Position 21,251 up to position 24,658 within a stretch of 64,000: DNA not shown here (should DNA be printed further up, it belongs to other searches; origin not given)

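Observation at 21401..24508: Giant polytopic protein fusing a K/E-rich coiled region, Gly-rich TM bundle and M23 peptidase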

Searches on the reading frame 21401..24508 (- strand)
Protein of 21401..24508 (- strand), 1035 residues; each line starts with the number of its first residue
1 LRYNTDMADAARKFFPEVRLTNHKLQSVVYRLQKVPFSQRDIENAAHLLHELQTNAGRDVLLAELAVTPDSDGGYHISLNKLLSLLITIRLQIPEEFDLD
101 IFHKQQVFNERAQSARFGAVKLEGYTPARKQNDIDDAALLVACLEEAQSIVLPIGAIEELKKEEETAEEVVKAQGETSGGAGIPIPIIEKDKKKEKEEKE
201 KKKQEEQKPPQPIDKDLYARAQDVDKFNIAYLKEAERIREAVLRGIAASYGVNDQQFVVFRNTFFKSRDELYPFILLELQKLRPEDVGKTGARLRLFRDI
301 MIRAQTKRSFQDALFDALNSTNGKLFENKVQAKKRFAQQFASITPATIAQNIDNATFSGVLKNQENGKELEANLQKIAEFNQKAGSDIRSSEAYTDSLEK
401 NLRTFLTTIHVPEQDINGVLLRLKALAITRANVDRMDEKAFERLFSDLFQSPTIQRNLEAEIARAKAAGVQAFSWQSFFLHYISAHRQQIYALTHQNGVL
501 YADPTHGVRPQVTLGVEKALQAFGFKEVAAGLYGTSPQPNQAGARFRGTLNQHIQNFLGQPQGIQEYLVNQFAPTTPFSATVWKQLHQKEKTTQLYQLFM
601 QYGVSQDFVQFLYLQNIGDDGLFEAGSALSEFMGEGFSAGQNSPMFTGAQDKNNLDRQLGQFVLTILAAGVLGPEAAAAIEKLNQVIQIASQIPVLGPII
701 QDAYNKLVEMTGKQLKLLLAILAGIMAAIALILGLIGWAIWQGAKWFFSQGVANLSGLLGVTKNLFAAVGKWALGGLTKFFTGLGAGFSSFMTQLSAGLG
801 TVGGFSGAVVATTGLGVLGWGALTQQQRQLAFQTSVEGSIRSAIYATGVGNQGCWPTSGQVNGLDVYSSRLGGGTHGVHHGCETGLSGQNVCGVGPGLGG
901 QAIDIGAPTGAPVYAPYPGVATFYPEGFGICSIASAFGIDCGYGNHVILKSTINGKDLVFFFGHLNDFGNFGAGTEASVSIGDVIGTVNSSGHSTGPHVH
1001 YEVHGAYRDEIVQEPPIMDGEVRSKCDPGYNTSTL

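Call 4: search_protein_families(library=pfam, proteins=[window:21401-24508:-], max_evalue=1)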
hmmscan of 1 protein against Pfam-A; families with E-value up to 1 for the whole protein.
window:21401-24508:- (1035 aa): 2 families
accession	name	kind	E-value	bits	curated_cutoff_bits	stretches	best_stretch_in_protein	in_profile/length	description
PF01551.29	Peptidase_M23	-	2.2e-12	47.4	28.7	1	901-1004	4-88/96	Peptidase family M23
PF17273.7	DUF5338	-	0.22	12.1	25.9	1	552-602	20-65/69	Family of unknown function (DUF5338)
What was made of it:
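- On Peptidase M23 (PF01551, LytM/lysostaphin type): E=2.2e-12 and 47.4 bits against a 28.7 cut-off, at aa 901-1004 of the 1035-aa ORF (call 4).
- On VirB6/TrbL channel subunits: No TrbL or VirB6 Pfam hit was found (call 4).
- Checked: Pfam Peptidase_M23 matches the extreme C-terminus above the gathering score (E=2e-12, 47.4 bits against a 28.7 cut-off, call 4).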

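Call 5: search_protein_families(library=ncbifam, proteins=[window:21401-24508:-], max_evalue=1)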
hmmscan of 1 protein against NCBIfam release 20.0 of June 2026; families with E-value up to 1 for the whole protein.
window:21401-24508:- (1035 aa): 4 families
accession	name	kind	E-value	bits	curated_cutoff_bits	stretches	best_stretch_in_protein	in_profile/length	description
NF052336.1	PdgHdaseHSB100310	equivalog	0.00089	18.7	500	1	901-1004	58-142/316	peptidoglycan hydrolase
NF053824.1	PdgNdpepShyC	equivalog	0.0049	15.8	700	1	977-1006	354-385/429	peptidoglycan DD-endopeptidase ShyC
NF008652.0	PRK11649.1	equivalog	0.012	14.3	341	1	978-1004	372-398/439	murein DD-endopeptidase MepM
NF053825.1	PdgNdpepShyA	equivalog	0.11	11.2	700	1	978-1003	355-380/425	peptidoglycan DD-endopeptidase ShyA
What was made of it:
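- On Gram-positive VirB1-like T4SS hydrolases (PrgK/TraG type): Pfam and NCBIfam find only M23 (calls 4, 5).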

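Call 9: find_homologous_proteins(query=window:21401-24508:-, max_evalue=0.001)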
Query window:21401-24508:- (1035 aa): 2 proteins with E <= 0.001 among 8000 candidates.
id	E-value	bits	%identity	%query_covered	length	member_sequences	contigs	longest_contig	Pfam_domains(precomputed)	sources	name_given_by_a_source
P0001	0.0e+0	2324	100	99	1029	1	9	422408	PF01551.30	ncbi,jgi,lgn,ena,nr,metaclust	ncbi:MAG TPA: hypothetical protein DCX25_04230 [Candidatus Pacebacteria bacterium]|nr:MAG: hypotheti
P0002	0.0e+0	1828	79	99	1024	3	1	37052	PF01551.30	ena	-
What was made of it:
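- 21401..24490 (-): Whole gene (1029 aa plus stop). The probable start is the ATG at 24490. The mechanical ORF extends to a TTG at 24508. Identical 1029-aa database protein P0001 (call 9).
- Checked: The same product, as a 1029-aa protein starting at the ATG at 24490, is in public databases from a Candidatus Pacebacteria MAG (call 9).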

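Call 24: find_encoding_contigs(protein=P0002, flank=10000, max_places=3)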
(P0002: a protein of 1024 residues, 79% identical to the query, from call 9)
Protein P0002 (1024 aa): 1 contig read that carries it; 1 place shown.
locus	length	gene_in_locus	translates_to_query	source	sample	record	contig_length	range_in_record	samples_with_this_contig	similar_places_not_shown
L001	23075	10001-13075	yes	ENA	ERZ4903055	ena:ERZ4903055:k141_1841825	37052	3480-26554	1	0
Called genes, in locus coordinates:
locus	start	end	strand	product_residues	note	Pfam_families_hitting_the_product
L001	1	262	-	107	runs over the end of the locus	PF04365:BrnT_toxin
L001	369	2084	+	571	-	-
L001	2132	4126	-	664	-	-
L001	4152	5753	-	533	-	-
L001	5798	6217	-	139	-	PF01850:PIN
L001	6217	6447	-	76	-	-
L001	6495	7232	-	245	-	PF08843:AbiEii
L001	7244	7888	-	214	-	-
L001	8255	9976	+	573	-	-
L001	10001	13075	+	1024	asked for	PF01551:Peptidase_M23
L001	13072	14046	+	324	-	-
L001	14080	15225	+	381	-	PF12666:PrgI, PF13620:CarboxypepD_reg (weak)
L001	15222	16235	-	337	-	PF26593:TraC-like (weak)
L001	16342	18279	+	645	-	PF01935:DUF87 (weak), PF19044:P-loop_TraG, PF12846:AAA_10 (weak)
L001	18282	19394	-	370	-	PF00712:DNA_pol3_beta, PF02767:DNA_pol3_beta_2, PF02768:DNA_pol3_beta_3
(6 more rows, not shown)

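Call 25: search_protein_representatives(protein=window:21929-24490:-)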
Query: 854 residues. Proteins with E-value up to 0.001 (for the whole library): 11; up to 1e-10: 8; up to 1e-30: 2. The best 11 are listed.
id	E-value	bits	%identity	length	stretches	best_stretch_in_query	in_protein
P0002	0.0e+00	1414.4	77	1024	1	5-854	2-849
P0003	2.9e-46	174.6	28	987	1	7-853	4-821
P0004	7.6e-30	120.3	28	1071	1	8-840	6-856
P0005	2.2e-28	115.5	27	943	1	5-853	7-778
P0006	1.7e-25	105.9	28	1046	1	94-853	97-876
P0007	5.6e-22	94.3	27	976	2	102-511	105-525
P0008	2.9e-19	85.3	25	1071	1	4-853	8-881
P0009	2.4e-12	62.5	30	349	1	5-283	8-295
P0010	1.6e-10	56.4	31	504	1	93-458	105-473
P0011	2.9e-06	42.3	27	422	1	95-311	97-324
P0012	5.1e-04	34.9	27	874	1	264-532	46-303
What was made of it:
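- On Gram-positive VirB1-like T4SS hydrolases (PrgK/TraG type): The exhaustive HMMER search returned only the 11 family members (call 25).
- Closest known: Patescibacterial T4SS as described for Saccharimonadia and across the phylum. Different: This protein family was not found outside a small Microgenomates/Pacebacteria group (call 25).
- Tried and rejected: The exhaustive HMMER search was needed to find the family (call 25).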

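Call 36: find_encoding_contigs(protein=P0003, flank=10000, max_places=2)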
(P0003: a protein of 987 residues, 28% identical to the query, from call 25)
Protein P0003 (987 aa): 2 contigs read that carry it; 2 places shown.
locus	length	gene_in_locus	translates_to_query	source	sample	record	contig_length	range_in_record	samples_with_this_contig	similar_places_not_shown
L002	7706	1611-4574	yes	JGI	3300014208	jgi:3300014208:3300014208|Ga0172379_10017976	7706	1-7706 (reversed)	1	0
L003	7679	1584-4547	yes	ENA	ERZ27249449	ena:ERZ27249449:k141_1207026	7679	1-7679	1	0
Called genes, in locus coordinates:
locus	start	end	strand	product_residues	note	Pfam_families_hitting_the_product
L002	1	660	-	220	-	?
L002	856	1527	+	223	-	-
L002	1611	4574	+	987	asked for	PF01551:Peptidase_M23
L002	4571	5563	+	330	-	-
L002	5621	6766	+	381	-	PF12666:PrgI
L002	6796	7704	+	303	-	?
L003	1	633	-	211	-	?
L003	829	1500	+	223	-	-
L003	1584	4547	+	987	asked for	PF01551:Peptidase_M23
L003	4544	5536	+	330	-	-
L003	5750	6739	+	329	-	-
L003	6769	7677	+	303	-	?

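Call 37: find_encoding_contigs(protein=P0008, flank=10000, max_places=2)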
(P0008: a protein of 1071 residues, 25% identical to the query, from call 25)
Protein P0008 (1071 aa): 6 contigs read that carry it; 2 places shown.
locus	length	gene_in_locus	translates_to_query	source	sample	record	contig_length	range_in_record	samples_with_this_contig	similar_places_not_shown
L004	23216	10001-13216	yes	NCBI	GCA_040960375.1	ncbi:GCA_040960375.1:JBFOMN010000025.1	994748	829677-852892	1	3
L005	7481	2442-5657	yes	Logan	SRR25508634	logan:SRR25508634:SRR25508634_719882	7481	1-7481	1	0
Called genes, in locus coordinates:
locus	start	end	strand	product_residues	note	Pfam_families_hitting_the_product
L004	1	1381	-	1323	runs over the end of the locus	-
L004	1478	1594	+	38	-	-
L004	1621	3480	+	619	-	-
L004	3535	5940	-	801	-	-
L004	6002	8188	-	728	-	-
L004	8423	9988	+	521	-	-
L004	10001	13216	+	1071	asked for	PF01551:Peptidase_M23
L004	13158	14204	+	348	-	-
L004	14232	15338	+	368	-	PF12666:PrgI (weak)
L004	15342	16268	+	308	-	PF26593:TraC-like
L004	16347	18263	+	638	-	PF03135:CagE_TrbE_VirB (faint), PF01935:DUF87, PF12846:AAA_10, PF19044:P-loop_TraG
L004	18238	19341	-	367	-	PF00712:DNA_pol3_beta, PF02767:DNA_pol3_beta_2, PF02768:DNA_pol3_beta_3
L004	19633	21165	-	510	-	PF01695:IstB_IS21, PF00308:Bac_DnaA, PF00004:AAA (weak), PF08299:Bac_DnaA_C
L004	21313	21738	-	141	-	-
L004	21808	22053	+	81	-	PF01809:YidD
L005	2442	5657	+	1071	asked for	PF01551:Peptidase_M23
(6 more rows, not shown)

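Call 43: search_protein_families(library=phrogs, proteins=[window:21401-24490:-], max_evalue=0.01)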
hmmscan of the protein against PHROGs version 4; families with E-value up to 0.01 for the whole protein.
window:21401-24490:- (1029 aa): 12 families
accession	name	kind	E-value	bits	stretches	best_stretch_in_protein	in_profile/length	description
phrog_14988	-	other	8.1e-10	39.8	1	899-998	38-127/272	peptidase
phrog_7767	-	other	5.9e-09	36.9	1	897-1001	24-108/194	metallo-endopeptidase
phrog_10030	-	tail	3.4e-07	28.9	1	895-999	1915-2007/2105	tail length tape measure protein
phrog_6700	-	lysis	2.8e-05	22.2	1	896-998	2628-2712/2898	endolysin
phrog_167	-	tail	4.9e-05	22.2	1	894-998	1217-1291/1555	tail length tape measure protein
phrog_23188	-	tail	0.00022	18.8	1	935-1003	3192-3255/5002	tail length tape measure protein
phrog_880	-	lysis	0.00035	21.1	1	895-999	30-121/435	endolysin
phrog_3578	-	lysis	0.00053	20.5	1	972-999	311-338/405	endolysin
phrog_3084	-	lysis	0.00098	19.2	1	897-1003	27-122/468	endolysin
phrog_28672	-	other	0.0014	18.3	1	796-997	195-373/397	metallo-endopeptidase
phrog_28089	-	lysis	0.0019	17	1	931-1000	614-683/1141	endolysin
phrog_4070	-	tail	0.0056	15.8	0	934-998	652-710/989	tail length tape measure protein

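Call 53: predict_structure(alignment_id=A1)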
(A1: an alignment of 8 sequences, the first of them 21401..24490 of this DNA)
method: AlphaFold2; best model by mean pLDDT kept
length: 1029 residues; sequences in the alignment: 8
mean_pLDDT: 52.3   pTM: 0.28
mean pLDDT of the five models: 52.3, 49.4, 48.8, 47.8, 44.9
residues with pLDDT >= 90: 21; 70-90: 249; 50-70: 240; < 50: 519
segments of 3 or more residues with pLDDT < 50: 1-4, 64-69, 159-195, 197-222, 276-288, 317-383, 423-426, 487-646, 659-695, 735-846, 863-869, 888-893, 921-932, 1006-1018, 1023-1029
pLDDT, mean of each block of 10 residues (from residue 1): 60 82 88 84 84 75 49 81 87 85 80 73 87 92 84 66 30 26 33 45 39 42 59 68 66 76 60 50 47 54 66 58 33 31 30 32 41 40 58 79 74 63 51 58 65 77 62 70 51 36 26 31 28 33 38 30 32 32 34 30 30 32 31 25 39 55 37 41 34 48 62 58 54 43 34 34 31 28 29 25 24 25 27 28 46 52 43 66 58 57 79 80 38 64 77 83 66 80 76 77 48 43 41
secondary structure, 60 per line:
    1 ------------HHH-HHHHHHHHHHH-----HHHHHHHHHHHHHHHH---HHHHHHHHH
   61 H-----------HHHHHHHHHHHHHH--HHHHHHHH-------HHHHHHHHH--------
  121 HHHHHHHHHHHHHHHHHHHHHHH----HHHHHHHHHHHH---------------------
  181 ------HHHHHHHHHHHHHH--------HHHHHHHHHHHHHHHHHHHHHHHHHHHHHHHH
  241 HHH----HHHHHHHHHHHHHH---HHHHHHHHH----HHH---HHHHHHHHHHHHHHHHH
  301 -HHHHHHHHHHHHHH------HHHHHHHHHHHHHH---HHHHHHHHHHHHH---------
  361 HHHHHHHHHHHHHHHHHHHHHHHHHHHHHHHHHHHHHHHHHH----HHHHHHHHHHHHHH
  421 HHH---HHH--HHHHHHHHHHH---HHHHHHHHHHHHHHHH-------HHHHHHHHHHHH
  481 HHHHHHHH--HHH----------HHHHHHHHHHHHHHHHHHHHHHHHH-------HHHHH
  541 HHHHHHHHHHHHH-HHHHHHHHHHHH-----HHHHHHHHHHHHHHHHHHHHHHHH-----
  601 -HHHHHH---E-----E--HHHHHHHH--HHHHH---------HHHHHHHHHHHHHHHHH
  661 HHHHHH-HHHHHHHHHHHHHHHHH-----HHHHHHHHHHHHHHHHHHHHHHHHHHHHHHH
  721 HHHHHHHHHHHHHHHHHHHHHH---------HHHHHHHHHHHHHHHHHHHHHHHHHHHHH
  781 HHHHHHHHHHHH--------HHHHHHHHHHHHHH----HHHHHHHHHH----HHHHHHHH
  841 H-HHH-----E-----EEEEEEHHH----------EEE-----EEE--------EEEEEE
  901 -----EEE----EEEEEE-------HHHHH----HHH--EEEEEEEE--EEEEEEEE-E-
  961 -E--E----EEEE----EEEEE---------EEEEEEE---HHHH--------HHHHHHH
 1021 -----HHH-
elements in order (helices of 4 or more, strands of 3 or more residues): H17-27 H33-48 H52-61 H73-86 H89-96 H104-112 H121-143 H148-159 H187-200 H209-243 H248-261 H265-273 H284-300 H302-315 H322-335 H339-351 H361-402 H407-423 H432-442 H446-461 H469-488 H504-528 H536-553 H555-566 H572-595 H602-607 H620-627 H630-634 H644-666 H668-684 H690-742 H752-792 H801-814 H819-828 H833-841 E857-862 E876-878 E884-886 E895-900 E906-908 E913-918 H926-930 E940-947 E950-957 E970-973 E978-982 E992-998 H1002-1005 H1014-1020
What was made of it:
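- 21956..22555 (-): Gly/Ala-rich membrane region, aa 646-845. It contains a weak hydrophobic segment (652-677), a strong TM (711-738, nt 22277-22360), a K-rich loop (739-773) and a 48-aa uncharged Gly-rich stretch (774-821, nt 22028-22171). AF2 models a long helix at aa 690-742, at low confidence (call 53).
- On Peptidase M23 (PF01551, LytM/lysostaphin type): The pLDDT of this domain is only 57-83 (call 53).
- The topology rests only on hydropathy and charge, and the membrane region is modelled at low confidence (call 53).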

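Call 56: search_protein_families(library=pfam, proteins=[P0003, P0004, P0005, P0006, P0007, P0008, P0012], max_evalue=1)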
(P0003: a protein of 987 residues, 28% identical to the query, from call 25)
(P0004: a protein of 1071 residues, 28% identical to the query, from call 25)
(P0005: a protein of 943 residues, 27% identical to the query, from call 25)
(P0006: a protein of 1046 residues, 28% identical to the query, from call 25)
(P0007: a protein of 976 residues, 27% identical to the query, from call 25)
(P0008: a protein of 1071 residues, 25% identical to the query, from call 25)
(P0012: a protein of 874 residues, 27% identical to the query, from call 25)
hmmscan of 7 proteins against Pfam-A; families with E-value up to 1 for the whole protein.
P0003 (987 aa): 2 families
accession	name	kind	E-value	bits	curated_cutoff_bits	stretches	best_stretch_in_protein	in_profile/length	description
PF01551.29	Peptidase_M23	-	1.1e-13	51.5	28.7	1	847-945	5-89/96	Peptidase family M23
PF00202.27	Aminotran_3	-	0.024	13.8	30.5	1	502-575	283-355/403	Aminotransferase class-III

P0004 (1071 aa): 2 families
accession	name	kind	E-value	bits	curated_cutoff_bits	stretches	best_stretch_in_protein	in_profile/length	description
PF19732.4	SpoIIE_N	-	0.00063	18.9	27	1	726-778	220-274/605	Stage II sporulation protein E N-terminal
PF13478.12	XdhC_C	-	0.15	13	29.7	1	268-316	45-91/125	XdhC Rossmann domain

P0005 (943 aa): 1 family
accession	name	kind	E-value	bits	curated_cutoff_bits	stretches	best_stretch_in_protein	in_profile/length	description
PF01551.29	Peptidase_M23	-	1.7e-12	47.8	28.7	1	814-903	5-87/96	Peptidase family M23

P0006 (1046 aa): 1 family
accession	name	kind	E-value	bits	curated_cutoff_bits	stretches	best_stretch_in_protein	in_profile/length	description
PF01551.29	Peptidase_M23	-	6.3e-07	30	28.7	1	925-1003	15-88/96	Peptidase family M23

P0007 (976 aa): 4 families
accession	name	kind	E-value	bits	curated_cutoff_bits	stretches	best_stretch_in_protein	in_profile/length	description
PF07323.17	DUF1465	-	0.088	13.1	25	1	194-250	79-135/153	Protein of unknown function (DUF1465)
PF08432.15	Vfa1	-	0.5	11.1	27.3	1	151-222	67-130/179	AAA-ATPase Vps4-associated protein 1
PF13425.11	O-antigen_lig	-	0.88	8.7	31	0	172-234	291-339/462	O-antigen ligase like membrane protein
PF24332.1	DUF7500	-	0.91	10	27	0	162-255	30-103/187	Family of unknown function (DUF7500)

P0008 (1071 aa): 1 family
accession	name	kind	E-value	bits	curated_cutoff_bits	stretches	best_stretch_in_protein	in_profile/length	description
PF01551.29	Peptidase_M23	-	1.8e-08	34.9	28.7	1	964-1035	31-95/96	Peptidase family M23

P0012 (874 aa): 0 families
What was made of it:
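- On Peptidase M23 (PF01551, LytM/lysostaphin type): Five relatives (P0003, P0005, P0006, P0008 and P0002) also pass or carry PF01551 (calls 9, 56).
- On Polymorphic toxin-immunity systems: No known trafficking domain appears in Pfam (calls 4, 56).
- No known pre-toxin, trafficking or self-cleavage domain was found (calls 4, 56).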
